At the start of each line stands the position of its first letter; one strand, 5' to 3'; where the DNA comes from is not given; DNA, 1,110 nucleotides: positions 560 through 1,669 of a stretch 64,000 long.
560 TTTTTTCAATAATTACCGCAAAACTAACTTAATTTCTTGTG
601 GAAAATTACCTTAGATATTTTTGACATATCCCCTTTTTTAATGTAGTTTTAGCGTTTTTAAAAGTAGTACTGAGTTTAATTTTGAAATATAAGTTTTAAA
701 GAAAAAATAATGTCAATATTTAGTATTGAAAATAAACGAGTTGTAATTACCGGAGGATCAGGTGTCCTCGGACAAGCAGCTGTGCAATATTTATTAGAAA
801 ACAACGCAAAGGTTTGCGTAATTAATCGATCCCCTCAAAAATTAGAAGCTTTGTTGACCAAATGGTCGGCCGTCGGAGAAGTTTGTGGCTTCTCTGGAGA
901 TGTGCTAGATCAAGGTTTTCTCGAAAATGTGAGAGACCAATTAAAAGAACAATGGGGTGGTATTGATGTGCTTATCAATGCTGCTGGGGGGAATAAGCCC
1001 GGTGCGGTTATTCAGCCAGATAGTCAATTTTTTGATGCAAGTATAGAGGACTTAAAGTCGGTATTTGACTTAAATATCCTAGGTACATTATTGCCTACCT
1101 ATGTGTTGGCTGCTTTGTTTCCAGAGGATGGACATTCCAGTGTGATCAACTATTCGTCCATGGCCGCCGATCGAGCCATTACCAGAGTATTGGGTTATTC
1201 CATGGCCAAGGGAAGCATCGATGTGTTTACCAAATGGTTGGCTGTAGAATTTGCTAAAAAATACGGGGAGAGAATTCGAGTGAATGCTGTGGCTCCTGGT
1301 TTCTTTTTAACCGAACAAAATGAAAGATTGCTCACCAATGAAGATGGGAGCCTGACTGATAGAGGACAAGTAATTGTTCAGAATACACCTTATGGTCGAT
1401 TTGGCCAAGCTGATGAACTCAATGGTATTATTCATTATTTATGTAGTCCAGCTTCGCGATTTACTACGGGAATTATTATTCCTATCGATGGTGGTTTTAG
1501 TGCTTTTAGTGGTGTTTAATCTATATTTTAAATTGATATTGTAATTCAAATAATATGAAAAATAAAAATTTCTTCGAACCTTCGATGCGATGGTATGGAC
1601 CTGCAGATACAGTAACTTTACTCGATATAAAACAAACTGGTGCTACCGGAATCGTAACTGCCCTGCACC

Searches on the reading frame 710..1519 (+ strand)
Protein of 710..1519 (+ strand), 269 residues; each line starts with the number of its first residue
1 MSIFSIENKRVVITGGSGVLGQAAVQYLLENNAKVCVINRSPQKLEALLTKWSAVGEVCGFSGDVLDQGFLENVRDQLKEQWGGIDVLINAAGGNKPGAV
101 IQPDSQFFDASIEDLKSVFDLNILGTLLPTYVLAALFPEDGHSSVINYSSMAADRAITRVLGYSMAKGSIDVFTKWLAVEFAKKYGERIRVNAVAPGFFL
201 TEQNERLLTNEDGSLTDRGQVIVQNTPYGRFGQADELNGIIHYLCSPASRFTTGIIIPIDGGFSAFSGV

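Call 15: search_protein_families(library=pfam, proteins=[window:710-1519:+])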
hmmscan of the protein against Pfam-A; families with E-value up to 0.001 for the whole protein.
window:710-1519:+ (269 aa): 6 families
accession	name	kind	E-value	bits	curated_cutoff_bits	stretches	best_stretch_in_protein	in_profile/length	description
PF13561.12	adh_short_C2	-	2.7e-39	135.6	27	1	20-264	8-236/236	Enoyl-(Acyl carrier protein) reductase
PF00106.31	adh_short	-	2.3e-35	122.3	26.6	1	9-209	1-192/195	short chain dehydrogenase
PF08659.16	KR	-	6.5e-07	29.9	22.6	1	11-176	3-162/180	KR domain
PF01370.27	Epimerase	-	6.5e-07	29.4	20.9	1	11-113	1-93/240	NAD dependent epimerase/dehydratase family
PF01488.26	Shikimate_DH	-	8.9e-05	23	24.3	1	5-55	9-59/138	Shikimate / quinate 5-dehydrogenase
PF02882.25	THF_DHG_CYH_C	-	0.00088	19.1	27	0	5-50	33-78/160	Tetrahydrofolate dehydrogenase/cyclohydrolase, NAD(P)-binding domain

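Call 16: find_encoding_contigs(protein=window:710-1519:+, flank=10000, max_places=6)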
Protein window:710-1519:+ (269 aa): 1 contig read that carries it; 1 place shown.
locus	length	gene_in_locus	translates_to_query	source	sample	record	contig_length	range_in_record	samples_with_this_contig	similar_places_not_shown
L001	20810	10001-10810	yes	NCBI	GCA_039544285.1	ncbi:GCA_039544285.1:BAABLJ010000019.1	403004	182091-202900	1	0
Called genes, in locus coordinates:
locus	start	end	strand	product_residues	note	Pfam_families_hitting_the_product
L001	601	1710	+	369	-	PF05448:AXE1 (faint), PF22244:GCE_fung (faint)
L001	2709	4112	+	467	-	PF02321:OEP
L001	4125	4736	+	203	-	PF09837:DUF2064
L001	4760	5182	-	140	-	PF03061:4HBT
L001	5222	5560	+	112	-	PF03960:ArsC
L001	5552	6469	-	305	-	PF01745:IPT (weak), PF01715:IPPT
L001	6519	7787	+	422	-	PF01553:Acyltransferase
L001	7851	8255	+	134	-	PF11412:DsbD_N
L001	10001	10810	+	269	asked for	PF00106:adh_short, PF01370:Epimerase (weak), PF08659:KR (weak), PF13561:adh_short_C2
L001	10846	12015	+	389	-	PF03786:UxuA, PF01261:AP_endonuc_2 (weak)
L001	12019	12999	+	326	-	PF03480:DctP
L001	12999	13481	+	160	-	PF04290:DctQ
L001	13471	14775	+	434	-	PF06808:DctM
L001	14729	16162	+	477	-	PF06439:3keto-disac_hyd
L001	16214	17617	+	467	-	PF02614:UxaC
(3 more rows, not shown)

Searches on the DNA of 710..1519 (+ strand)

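Call 30: search_rna_families(source=L001, start=1, end=10000, threshold=evalue, max_evalue=1, show_alignments=2)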
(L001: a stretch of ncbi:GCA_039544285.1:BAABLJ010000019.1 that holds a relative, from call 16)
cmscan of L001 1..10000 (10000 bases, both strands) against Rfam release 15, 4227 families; matches with E-value up to 1: 3.
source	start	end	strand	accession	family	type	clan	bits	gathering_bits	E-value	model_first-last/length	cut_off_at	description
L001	9109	9238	+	RF03461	MIR842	Gene; miRNA;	-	36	85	0.00034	1-127/127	no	MIR842 microRNA precursor family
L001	3103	3179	+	RF01705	Flavo-1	Gene; sRNA;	-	23.4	42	0.27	1-76/76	no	Flavo-1 RNA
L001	321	363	+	RF04356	Plastid-ndhA-ndhB-1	Intron;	CL00155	21.1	61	0.54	1-49/49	no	Plastid-ndhA-ndhB-1 group II-D5 intron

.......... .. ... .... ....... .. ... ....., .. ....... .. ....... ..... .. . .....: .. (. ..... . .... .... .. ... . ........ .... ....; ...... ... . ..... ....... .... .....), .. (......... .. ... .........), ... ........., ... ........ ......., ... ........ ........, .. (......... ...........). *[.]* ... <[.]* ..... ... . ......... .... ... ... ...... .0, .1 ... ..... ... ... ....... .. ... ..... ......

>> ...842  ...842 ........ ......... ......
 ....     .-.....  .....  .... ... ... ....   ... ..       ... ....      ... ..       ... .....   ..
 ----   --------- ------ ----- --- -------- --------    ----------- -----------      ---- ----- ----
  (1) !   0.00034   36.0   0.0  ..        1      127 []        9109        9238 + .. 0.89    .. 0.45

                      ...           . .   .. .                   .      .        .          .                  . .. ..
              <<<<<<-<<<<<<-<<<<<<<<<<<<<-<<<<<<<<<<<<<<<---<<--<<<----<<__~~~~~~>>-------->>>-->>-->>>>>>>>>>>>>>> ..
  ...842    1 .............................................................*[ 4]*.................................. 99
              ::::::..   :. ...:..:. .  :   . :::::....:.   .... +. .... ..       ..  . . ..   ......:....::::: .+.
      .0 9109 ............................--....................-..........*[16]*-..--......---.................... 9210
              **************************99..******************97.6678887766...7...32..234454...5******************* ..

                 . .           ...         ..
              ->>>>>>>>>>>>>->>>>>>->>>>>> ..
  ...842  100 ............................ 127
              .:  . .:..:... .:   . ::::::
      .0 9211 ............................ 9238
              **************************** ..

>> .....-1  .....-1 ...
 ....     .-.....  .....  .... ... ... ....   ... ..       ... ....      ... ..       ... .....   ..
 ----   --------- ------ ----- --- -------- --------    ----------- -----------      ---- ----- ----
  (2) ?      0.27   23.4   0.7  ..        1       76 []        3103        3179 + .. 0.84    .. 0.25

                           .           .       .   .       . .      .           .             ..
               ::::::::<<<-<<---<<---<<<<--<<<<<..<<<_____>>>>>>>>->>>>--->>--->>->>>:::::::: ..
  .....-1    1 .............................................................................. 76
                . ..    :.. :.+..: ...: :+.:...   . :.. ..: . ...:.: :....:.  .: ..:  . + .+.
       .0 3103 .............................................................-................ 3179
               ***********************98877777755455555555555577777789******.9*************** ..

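Call 71: search_dna_similar(query=L001:8480-9662:+, collection=plasmids, mode=distant, max_evalue=0.001, max_rows=10)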
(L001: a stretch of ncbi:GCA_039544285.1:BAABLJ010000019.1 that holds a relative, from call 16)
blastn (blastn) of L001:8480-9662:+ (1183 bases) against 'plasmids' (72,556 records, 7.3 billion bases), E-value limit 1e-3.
No match.

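Call 72: search_dna_similar(query=L001:8480-9662:+, collection=phages, mode=distant, max_evalue=0.001, max_rows=10)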
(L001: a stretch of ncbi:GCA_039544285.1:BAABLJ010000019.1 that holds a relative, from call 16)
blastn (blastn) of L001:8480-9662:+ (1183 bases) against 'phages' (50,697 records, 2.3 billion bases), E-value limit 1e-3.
No match.
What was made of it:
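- No similarity to any plasmid or phage sequence, where IS ends abound (calls 71, 72).
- Tried and rejected: blastn against plasmids and phages found nothing (calls 71, 72).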
